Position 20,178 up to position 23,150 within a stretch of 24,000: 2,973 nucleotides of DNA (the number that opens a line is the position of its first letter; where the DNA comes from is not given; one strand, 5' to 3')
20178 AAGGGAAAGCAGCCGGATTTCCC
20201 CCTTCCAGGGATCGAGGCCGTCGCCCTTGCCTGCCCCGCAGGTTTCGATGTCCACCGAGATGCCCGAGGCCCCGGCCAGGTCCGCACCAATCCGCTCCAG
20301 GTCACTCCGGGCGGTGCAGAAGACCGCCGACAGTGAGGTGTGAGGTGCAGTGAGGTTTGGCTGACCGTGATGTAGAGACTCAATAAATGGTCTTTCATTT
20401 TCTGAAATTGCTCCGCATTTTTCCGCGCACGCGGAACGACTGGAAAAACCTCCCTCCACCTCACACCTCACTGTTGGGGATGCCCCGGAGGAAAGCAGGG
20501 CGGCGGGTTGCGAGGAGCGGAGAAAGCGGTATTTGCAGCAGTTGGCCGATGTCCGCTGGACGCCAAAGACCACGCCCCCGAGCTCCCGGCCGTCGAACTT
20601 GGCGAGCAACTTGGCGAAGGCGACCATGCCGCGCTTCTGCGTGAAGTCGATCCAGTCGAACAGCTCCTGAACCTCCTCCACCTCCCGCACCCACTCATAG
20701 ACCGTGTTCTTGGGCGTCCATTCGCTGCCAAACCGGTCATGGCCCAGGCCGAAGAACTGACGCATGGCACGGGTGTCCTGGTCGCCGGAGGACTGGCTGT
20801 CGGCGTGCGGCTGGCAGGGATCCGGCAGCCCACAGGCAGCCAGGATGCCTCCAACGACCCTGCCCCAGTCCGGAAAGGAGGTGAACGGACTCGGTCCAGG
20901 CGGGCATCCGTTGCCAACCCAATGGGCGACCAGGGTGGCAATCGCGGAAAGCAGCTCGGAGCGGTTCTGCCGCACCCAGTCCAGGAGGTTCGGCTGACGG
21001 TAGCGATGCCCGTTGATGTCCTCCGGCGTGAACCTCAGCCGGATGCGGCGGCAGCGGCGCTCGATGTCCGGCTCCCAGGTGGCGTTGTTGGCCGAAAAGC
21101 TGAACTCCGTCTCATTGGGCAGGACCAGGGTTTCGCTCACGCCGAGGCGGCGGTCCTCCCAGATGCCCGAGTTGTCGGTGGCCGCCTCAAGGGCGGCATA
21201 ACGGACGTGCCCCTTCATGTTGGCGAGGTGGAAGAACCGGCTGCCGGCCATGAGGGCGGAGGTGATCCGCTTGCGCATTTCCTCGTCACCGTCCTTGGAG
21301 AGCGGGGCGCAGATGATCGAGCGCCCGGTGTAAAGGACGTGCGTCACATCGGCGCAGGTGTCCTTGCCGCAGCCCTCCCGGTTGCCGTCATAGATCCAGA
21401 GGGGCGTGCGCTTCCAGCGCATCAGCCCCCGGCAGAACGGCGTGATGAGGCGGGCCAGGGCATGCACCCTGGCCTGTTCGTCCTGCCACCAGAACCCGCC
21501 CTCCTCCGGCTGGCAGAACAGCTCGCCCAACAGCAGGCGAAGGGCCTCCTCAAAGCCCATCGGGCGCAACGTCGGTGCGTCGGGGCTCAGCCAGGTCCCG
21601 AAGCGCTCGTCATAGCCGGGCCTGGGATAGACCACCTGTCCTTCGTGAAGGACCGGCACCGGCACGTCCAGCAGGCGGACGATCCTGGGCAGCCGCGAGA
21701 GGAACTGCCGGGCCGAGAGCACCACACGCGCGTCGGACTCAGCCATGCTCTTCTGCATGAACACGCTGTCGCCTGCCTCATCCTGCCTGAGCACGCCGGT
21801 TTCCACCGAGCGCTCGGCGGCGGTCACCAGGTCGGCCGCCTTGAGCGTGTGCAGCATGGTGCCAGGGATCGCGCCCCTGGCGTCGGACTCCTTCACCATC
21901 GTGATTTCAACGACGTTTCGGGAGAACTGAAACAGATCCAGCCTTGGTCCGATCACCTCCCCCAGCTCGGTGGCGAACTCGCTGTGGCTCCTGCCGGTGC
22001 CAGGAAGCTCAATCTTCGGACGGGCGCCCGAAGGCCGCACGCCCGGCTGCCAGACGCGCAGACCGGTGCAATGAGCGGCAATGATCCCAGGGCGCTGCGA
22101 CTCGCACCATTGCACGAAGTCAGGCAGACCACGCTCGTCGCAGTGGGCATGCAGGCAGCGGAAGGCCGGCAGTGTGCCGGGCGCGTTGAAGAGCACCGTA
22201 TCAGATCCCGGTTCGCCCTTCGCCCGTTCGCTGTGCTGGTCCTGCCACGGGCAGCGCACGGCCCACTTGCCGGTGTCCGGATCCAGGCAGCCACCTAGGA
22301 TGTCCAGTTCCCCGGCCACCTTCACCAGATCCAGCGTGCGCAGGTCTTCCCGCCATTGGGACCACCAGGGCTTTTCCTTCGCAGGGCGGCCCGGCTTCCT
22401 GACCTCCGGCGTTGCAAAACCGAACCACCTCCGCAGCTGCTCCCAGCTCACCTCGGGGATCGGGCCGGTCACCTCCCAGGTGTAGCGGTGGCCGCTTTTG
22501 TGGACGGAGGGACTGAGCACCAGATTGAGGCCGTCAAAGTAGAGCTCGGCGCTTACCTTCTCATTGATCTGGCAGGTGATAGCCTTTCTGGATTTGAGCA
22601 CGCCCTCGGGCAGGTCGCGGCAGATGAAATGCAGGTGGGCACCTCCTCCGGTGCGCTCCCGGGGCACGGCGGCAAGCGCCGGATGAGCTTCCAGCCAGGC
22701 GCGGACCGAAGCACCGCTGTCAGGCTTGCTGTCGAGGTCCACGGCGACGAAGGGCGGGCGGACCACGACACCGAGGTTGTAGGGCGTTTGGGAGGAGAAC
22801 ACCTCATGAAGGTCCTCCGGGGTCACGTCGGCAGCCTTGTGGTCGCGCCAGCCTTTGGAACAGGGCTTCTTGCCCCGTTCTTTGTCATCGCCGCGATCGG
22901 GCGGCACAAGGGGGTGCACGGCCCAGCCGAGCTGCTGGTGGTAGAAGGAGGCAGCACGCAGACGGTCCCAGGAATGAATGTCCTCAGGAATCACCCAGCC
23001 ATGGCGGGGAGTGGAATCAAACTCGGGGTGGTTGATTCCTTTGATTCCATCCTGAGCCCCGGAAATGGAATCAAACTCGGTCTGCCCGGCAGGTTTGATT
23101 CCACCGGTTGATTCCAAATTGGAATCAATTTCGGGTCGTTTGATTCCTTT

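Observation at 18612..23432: Origin-binding head, primase-polymerase, SF3-like NTPase, proofreading exonuclease and PolA in one 1606-aa chain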

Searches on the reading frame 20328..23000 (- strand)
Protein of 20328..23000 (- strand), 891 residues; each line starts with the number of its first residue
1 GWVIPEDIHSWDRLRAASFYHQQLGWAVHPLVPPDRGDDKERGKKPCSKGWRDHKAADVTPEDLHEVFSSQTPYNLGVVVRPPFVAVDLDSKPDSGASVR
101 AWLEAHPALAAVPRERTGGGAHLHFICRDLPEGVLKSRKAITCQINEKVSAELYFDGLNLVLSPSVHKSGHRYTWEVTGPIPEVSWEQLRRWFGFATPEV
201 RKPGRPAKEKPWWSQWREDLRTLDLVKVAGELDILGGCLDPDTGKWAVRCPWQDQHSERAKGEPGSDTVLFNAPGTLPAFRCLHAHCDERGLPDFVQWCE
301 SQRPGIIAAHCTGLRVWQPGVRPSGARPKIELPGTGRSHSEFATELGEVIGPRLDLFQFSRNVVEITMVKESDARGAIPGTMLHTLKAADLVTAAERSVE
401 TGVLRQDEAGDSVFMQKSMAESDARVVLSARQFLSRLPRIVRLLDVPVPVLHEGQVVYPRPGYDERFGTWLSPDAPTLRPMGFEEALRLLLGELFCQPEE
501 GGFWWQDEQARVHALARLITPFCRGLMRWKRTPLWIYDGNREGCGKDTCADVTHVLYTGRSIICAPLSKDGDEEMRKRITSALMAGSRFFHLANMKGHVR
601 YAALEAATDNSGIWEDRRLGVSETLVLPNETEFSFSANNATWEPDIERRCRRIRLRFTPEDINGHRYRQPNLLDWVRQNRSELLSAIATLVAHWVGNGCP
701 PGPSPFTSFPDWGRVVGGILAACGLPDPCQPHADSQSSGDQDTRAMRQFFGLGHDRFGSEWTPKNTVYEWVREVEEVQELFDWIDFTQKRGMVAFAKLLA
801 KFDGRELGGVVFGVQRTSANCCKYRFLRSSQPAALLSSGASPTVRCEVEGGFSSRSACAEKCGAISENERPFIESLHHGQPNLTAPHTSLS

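Call 53: predict_structure(alignment_id=A3)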
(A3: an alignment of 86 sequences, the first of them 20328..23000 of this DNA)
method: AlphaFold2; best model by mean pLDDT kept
length: 891 residues; sequences in the alignment: 86
mean_pLDDT: 89.4   pTM: 0.69
mean pLDDT of the five models: 89.4, 88.4, 88.1, 87.9, 87.6
residues with pLDDT >= 90: 709; 70-90: 104; 50-70: 19; < 50: 59
segments of 3 or more residues with pLDDT < 50: 833-891
pLDDT, mean of each block of 10 residues (from residue 1): 95 97 96 92 93 94 94 95 96 90 97 95 98 94 96 96 95 97 98 93 69 93 96 96 95 83 85 94 91 97 96 90 85 96 97 94 94 79 96 95 95 96 98 98 97 96 97 97 98 96 95 98 97 95 94 96 77 92 94 90 92 91 92 93 89 93 90 97 99 98 95 98 97 68 91 97 97 96 93 95 94 93 93 41 32 31 34 34 36 35
secondary structure, 60 per line:
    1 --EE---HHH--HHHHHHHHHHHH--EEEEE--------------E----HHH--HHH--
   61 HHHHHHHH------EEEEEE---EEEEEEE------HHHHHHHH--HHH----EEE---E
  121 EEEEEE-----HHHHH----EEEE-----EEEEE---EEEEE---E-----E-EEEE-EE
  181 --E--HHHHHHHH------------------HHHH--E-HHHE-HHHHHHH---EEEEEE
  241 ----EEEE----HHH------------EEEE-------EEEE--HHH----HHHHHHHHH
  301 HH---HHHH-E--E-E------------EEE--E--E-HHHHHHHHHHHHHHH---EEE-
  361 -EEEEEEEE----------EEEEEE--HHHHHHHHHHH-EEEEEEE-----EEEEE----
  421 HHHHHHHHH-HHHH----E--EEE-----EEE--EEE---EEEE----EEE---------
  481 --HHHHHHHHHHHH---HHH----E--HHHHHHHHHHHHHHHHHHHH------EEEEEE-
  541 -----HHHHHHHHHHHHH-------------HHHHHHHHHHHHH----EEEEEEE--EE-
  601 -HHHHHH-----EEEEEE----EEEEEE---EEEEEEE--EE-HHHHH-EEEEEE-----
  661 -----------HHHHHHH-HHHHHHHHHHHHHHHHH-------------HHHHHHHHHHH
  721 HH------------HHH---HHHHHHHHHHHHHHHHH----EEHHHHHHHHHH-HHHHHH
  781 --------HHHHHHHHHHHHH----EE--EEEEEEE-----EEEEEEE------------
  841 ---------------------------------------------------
elements in order (helices of 4 or more, strands of 3 or more residues): H13-24 E27-31 H61-68 E75-80 E84-90 H97-104 E114-116 E120-126 H132-136 E141-144 E150-154 E158-162 E174-177 H186-193 H212-215 H225-231 E235-240 E245-248 E268-271 E279-282 H292-302 H306-309 E329-331 H339-353 E357-359 E362-369 E380-385 H388-398 E400-406 E412-416 H421-429 H431-434 E442-444 E450-452 E455-457 E461-464 E469-471 H483-494 H508-527 E534-539 H546-558 H572-584 E589-595 H602-607 E613-618 E623-628 E632-638 H644-648 E650-655 H672-678 H680-696 H710-722 H741-757 H764-773 H775-780 H789-801 E810-816 E822-828

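Call 55: fold_search(model_id=the predicted structure, library=pdb)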
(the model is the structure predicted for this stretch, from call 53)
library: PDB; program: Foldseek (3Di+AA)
matches with E <= 10: 616; with E <= 0.001: 46
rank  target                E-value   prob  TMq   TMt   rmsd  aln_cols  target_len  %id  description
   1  1rni                  1.6e-07  1.00  0.15  0.58   4.1       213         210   17  Bifunctional DNA primase/polymerase domain of ORF904 from the archaeal plasmid pRN1 (released 2004-01-27)
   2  3m1m                  4.4e-07  1.00  0.16  0.41   4.9       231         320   18  Crystal structure of the primase-polymerase from Sulfolobus islandicus (released 2010-06-16)
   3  1ro0                  6.1e-07  1.00  0.15  0.56   5.5       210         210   16  Bifunctional DNA primase/polymerase domain of ORF904 from the archaeal plasmid pRN1- Triple mutant F50M/L107M/L110M SeMe (released 2004-01-27)
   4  9aam_MODEL_1_B        2.7e-06  1.00  0.16  0.39   9.8       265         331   18  Integrated Structure of pRN1 DNA Primase in Complex with the First Two Base Pairs  (released 2026-03-25)
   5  9ivf_C                5.2e-06  1.00  0.27  0.35  13.8       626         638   11  Structure of Full-Length AsfvPrimPol with polyT DNA (released 2025-12-24)
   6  7pds_C                7.2e-06  1.00  0.24  0.41  10.6       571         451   10  The structure of PriRep1 with dsDNA (released 2022-07-13)
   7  7pds_D                8.9e-06  1.00  0.25  0.41  10.2       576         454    9  The structure of PriRep1 with dsDNA (released 2022-07-13)
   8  7pds_A                9.4e-06  1.00  0.24  0.39  11.1       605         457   10  The structure of PriRep1 with dsDNA (released 2022-07-13)
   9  8ww7_E                1.0e-05  1.00  0.26  0.26  26.1      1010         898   10  Structure of AMPPNP-Form AsfvPrimPol Dodecamer (released 2025-04-30)
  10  6k9e_A                1.2e-05  1.00  0.22  0.41  12.3       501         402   12  The A form apo structure of NrS-1 C terminal region-CTR(305-718) (released 2020-06-17)
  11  9ivf_B                1.2e-05  1.00  0.26  0.34   9.9       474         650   12  Structure of Full-Length AsfvPrimPol with polyT DNA (released 2025-12-24)
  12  7pds_B                1.3e-05  1.00  0.26  0.43  10.5       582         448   10  The structure of PriRep1 with dsDNA (released 2022-07-13)
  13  8iqi_A                1.5e-05  1.00  0.26  0.25  25.6      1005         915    9  Structure of Full-Length AsfvPrimPol in Complex-Form (released 2023-07-26)
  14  8wwa_F                1.7e-05  1.00  0.20  0.28   6.7       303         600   12  Structure of AMPPNP-Form AsfvPrimPol Hexamer (released 2025-04-30)
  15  8ww7_H                1.7e-05  1.00  0.27  0.27  25.0       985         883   10  Structure of AMPPNP-Form AsfvPrimPol Dodecamer (released 2025-04-30)
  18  8xj7_D                2.3e-05  1.00  0.23  0.39   9.0       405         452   10  The Cryo-EM structure of MPXV E5 in complex with DNA (released 2024-05-01)
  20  7ola_A                2.4e-05  1.00  0.23  0.40   9.0       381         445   10  Structure of Primase-Helicase in SaPI5 (released 2022-07-13)
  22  7ola_C                2.7e-05  1.00  0.25  0.47   9.7       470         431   10  Structure of Primase-Helicase in SaPI5 (released 2022-07-13)
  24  6k9e_C                2.8e-05  1.00  0.22  0.42  11.6       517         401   11  The A form apo structure of NrS-1 C terminal region-CTR(305-718) (released 2020-06-17)
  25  6k9e_B                3.0e-05  1.00  0.21  0.39  13.2       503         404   12  The A form apo structure of NrS-1 C terminal region-CTR(305-718) (released 2020-06-17)
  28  7ola_B                4.1e-05  1.00  0.22  0.39   8.9       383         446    8  Structure of Primase-Helicase in SaPI5 (released 2022-07-13)
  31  7ola_D                7.1e-05  1.00  0.23  0.47   8.7       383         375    8  Structure of Primase-Helicase in SaPI5 (released 2022-07-13)
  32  7pds_E                8.4e-05  1.00  0.25  0.41   9.5       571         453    9  The structure of PriRep1 with dsDNA (released 2022-07-13)
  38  5dgk_A                1.2e-04  0.99  0.20  0.30  14.4       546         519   11  SCCmec type IV Cch - active helicase (released 2016-08-24)
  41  8hwg_A                1.7e-04  1.00  0.24  0.48   7.9       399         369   10  D5 ATPrS-ADP-ssDNA form (released 2024-01-10)
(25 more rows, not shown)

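Call 91: search_dna_similar(query=window:20328-23000:-, collection=plasmids, mode=protein, max_rows=12)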
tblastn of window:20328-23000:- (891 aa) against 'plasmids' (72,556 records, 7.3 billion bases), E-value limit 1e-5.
Records with a match: 8; places in all: 9; records where one place covers at least 80% of the query: 0.
Best place of each record, by identity: <60% 8.
By first word of the organism name: Streptomyces 5; Saccharopolyspora 1; Methylobacterium 1; Nonomuraea 1.
By predicted mobility (MOB-suite, as given by PLSDB): non-mobilizable 8.
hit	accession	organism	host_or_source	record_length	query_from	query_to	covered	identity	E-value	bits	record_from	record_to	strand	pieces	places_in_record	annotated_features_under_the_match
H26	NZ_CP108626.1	Streptomyces rubiginosohelvolus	-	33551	326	766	49%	23.4%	1e-12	80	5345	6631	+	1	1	hypothetical protein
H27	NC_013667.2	Streptomyces sp. Y27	-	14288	383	766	43%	25.3%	1e-13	83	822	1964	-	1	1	hypothetical protein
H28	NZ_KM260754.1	Saccharopolyspora endophytica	-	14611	386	750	41%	26.5%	2e-12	79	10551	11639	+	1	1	hypothetical protein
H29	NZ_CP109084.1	Streptomyces cyaneofuscatus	-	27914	424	767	39%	28.0%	1e-17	96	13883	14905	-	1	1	hypothetical protein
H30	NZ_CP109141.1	Streptomyces cyaneofuscatus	-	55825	424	767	39%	28.0%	1e-17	96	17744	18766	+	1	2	hypothetical protein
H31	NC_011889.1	Methylobacterium nodulans ORS 2060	-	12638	392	729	38%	26.4%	5e-6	59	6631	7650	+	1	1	bifunctional DNA primase/polymerase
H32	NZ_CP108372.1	Streptomyces sp. NBC_01335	-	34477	446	760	35%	26.3%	2e-14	86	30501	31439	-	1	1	bifunctional DNA primase/polymerase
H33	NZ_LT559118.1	Nonomuraea gerenzanensis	-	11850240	416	752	38%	23.8%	2e-7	63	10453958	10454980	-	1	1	none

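Call 92: search_dna_similar(query=window:20328-23000:-, collection=phages, mode=protein, max_rows=15)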
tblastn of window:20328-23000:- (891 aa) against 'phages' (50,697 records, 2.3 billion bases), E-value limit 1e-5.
Records with a match: 62; places in all: 62; records where one place covers at least 80% of the query: 0.
Best place of each record, by identity: <60% 62.
By first word of the organism name: Caulobacter 39; Brevundimonas 8; Actinoplanes 2; Bertelyvirus 2; Caudoviricetes 2; Ruegeria 2; Akkermansia 1; Virus 1; Rhodobacter 1; Phaeobacter 1; and 3 more.
By host as written in the record: Caulobacter vibrioides CB15 22; Caulobacter vibrioides 6; Caulobacter crescentus NA1000 6; Caulobacter crescentus 6; Brevundimonas pondensis LVF1 6; - 4; Ruegeria pomeroyi DSS-3 3; Actinoplanes sp. SN223/29 1; and 8 more.
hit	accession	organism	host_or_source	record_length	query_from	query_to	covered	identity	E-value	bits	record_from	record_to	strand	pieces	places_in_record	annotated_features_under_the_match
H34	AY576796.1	Actinoplanes phage phiAsp2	-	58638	322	760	49%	28.3%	3e-23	112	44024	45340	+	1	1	pas55: Pas55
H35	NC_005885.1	Actinoplanes phage phiAsp2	Actinoplanes sp. SN223/29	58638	322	760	49%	28.3%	3e-23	112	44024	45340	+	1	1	Pas55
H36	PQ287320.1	Caulobacter phage BL57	Caulobacter vibrioides CB15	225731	435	805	42%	27.3%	1e-19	101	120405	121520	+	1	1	hypothetical protein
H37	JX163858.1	Caulobacter phage phiCbK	Caulobacter crescentus CB15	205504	386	749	41%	27.6%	7e-19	99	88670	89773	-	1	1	putative P-loop ATPase-like protein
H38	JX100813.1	Caulobacter phage phiCbK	Caulobacter vibrioides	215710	386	749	41%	27.6%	7e-19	99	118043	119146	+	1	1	hypothetical protein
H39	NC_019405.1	Caulobacter phage phiCbK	Caulobacter vibrioides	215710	386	749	41%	27.6%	7e-19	99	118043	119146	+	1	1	hypothetical protein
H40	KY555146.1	Caulobacter phage Ccr32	Caulobacter crescentus NA1000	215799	386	749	41%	27.6%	7e-19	99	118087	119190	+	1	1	hypothetical protein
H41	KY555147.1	Caulobacter phage Ccr34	Caulobacter crescentus NA1000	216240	386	749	41%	27.6%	7e-19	99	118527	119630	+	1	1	hypothetical protein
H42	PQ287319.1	Caulobacter phage S2L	Caulobacter vibrioides CB15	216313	386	749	41%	27.6%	7e-19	99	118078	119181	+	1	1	hypothetical protein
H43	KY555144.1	Caulobacter phage Ccr5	Caulobacter crescentus NA1000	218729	386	749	41%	27.6%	7e-19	99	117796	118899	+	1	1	hypothetical protein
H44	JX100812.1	Caulobacter virus Magneto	Caulobacter crescentus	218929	386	749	41%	27.6%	7e-19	99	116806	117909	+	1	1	hypothetical protein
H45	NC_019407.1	Caulobacter virus Magneto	Caulobacter crescentus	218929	386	749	41%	27.6%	7e-19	99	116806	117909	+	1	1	hypothetical protein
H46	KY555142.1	Caulobacter phage Ccr10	Caulobacter crescentus NA1000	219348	386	749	41%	27.6%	7e-19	99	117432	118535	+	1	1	hypothetical protein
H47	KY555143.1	Caulobacter phage Ccr2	Caulobacter crescentus NA1000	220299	386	749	41%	27.6%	7e-19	99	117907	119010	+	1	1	hypothetical protein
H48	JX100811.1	Caulobacter virus Karma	Caulobacter crescentus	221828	386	749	41%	27.6%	7e-19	99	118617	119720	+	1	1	hypothetical protein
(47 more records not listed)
